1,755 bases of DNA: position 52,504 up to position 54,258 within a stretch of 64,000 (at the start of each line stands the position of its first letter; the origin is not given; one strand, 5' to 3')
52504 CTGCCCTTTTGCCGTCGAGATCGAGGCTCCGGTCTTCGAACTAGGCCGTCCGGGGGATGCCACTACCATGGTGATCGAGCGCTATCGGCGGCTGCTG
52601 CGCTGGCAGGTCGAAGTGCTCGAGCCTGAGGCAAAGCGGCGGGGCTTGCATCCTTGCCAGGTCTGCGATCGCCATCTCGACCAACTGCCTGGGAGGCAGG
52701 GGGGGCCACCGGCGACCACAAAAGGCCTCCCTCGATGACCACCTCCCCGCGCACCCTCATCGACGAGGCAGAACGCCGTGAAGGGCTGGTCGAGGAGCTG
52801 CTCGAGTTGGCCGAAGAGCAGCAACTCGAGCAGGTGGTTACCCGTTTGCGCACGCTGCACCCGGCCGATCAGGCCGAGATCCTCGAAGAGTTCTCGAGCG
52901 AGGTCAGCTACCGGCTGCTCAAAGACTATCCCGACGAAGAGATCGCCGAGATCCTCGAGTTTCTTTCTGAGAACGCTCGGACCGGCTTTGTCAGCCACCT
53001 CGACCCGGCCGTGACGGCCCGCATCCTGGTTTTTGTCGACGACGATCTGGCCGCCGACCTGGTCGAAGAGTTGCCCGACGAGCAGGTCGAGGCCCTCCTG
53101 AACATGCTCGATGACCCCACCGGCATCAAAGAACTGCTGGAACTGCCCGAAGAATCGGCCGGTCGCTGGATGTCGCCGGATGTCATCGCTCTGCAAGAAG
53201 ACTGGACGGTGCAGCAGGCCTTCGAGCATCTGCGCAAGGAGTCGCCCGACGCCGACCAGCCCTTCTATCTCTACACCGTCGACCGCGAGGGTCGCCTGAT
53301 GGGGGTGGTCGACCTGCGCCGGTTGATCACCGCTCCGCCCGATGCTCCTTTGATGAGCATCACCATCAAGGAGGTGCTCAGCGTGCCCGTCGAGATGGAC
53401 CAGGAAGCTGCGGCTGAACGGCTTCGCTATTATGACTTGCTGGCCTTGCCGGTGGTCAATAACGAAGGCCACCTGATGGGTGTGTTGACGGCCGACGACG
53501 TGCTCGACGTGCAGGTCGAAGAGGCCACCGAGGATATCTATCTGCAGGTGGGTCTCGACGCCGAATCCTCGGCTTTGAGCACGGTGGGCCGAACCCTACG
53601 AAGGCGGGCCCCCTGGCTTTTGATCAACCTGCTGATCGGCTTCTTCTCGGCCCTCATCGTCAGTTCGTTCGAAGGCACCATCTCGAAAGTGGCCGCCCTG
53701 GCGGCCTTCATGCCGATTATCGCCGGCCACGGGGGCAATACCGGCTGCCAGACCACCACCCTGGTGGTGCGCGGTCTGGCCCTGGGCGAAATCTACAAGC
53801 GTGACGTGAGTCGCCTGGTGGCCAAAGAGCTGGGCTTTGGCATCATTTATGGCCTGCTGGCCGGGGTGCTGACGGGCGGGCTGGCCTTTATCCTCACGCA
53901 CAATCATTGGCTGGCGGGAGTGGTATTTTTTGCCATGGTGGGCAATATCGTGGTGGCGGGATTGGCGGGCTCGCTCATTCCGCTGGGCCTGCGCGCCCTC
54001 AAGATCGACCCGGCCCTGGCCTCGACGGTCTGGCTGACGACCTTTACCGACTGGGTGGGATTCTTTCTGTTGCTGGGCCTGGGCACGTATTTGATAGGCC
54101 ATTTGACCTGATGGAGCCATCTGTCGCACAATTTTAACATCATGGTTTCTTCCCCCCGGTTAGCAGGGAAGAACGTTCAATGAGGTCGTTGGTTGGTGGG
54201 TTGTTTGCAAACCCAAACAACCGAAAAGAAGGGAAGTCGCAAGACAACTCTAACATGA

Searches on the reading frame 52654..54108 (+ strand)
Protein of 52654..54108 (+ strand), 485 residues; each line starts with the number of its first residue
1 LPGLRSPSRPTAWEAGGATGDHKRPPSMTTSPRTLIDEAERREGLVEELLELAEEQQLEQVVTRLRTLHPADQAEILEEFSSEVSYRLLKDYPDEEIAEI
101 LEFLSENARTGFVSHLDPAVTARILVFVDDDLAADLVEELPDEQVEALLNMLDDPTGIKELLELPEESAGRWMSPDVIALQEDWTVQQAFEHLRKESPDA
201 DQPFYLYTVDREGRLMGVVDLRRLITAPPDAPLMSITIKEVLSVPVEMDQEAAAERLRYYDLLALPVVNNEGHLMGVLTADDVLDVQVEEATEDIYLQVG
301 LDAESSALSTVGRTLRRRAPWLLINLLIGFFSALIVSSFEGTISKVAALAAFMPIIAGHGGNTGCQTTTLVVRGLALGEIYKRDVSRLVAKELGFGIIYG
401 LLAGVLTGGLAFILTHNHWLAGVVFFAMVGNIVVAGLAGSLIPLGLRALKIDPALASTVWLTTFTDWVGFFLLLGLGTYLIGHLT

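Call 38: search_protein_families(library=pfam, proteins=[window:52654-54108:+], max_evalue=0.001)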
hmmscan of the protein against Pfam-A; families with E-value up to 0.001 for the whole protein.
window:52654-54108:+ (485 aa): 3 families
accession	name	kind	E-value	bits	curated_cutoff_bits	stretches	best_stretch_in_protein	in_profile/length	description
PF01769.21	MgtE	-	4.4e-32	111.4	27.6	1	353-476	1-125/125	Divalent cation transporter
PF00571.33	CBS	-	1.5e-17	64.1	24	2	236-287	4-55/57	CBS domain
PF03448.22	MgtE_N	-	9.7e-16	58.6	25.9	1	68-165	1-100/102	MgtE intracellular N domain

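Call 43: find_homologous_proteins(query=window:52654-54108:+, max_evalue=1e-30)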
Query window:52654-54108:+ (485 aa): 1686 proteins with E <= 1e-30 among 8000 candidates; the best 120 are listed.
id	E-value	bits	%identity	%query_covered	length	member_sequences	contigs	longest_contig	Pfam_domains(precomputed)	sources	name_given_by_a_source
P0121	1.1e-293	992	100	94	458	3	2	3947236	PF01769.22,PF00571.34,PF03448.23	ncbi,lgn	ncbi:MAG: magnesium transporter [Vulcanimicrobiota bacterium]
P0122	3.0e-226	770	79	94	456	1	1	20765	PF01769.22,PF00571.34,PF03448.23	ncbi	-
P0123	2.4e-207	708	71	94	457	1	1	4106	PF01769.22,PF00571.34,PF03448.23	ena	-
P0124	3.7e-204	697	70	94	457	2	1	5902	PF01769.22,PF00571.34,PF03448.23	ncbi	-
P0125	9.2e-190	650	67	92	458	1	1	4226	PF01769.22,PF00571.34,PF03448.23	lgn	-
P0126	1.2e-189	649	67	94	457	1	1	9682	PF01769.22,PF00571.34,PF03448.23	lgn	-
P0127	1.3e-189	649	67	92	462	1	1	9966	PF01769.22,PF00571.34,PF03448.23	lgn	-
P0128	1.0e-188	646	66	94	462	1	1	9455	PF01769.22,PF00571.34,PF03448.23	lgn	-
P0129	2.6e-188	645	66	94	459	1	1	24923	PF01769.22,PF00571.34,PF03448.23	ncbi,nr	ncbi:MAG: magnesium transporter [Armatimonadetes bacterium]|nr:magnesium transporter [Armatimonadota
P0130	3.5e-187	641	63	94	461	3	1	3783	PF01769.22,PF00571.34,PF03448.23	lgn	-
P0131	5.0e-187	641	66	93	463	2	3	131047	PF01769.22,PF00571.34,PF03448.23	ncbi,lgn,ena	-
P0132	5.1e-187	641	64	94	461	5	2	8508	PF01769.22,PF00571.34,PF03448.23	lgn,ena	-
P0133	6.1e-187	640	67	88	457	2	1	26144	PF01769.22,PF00571.34,PF03448.23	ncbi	-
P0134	3.2e-186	638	64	94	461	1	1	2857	PF01769.22,PF00571.34,PF03448.23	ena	-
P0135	1.1e-185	636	64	91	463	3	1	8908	PF01769.22,PF00571.34,PF03448.23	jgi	jgi:magnesium transporter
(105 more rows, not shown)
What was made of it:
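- Closest known: Selenoprotein MsrA of Clostridium. Different: The host is a Vulcanimicrobiota MAG rather than a Firmicute (call 43).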

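Call 47: find_encoding_contigs(protein=P0121, flank=2000, max_places=2)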
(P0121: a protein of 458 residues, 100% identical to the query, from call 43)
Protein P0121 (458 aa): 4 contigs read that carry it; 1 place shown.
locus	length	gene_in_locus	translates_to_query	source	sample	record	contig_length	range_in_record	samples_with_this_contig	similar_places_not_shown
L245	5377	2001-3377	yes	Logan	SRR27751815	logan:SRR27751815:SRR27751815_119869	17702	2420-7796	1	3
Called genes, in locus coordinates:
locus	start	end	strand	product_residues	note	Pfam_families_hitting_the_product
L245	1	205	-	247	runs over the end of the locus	PF00756:Esterase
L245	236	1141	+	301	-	PF01636:APH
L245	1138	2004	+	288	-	PF04055:Radical_SAM (weak)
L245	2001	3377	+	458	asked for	PF03448:MgtE_N, PF00571:CBS, PF01769:MgtE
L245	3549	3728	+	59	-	-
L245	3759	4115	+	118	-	-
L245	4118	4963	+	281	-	PF01209:Ubie_methyltran, PF01135:PCMT (weak), PF08241:Methyltransf_11, PF08242:Methyltransf_12, PF13649:Methyltransf_25, PF13847:Methyltransf_31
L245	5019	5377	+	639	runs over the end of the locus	-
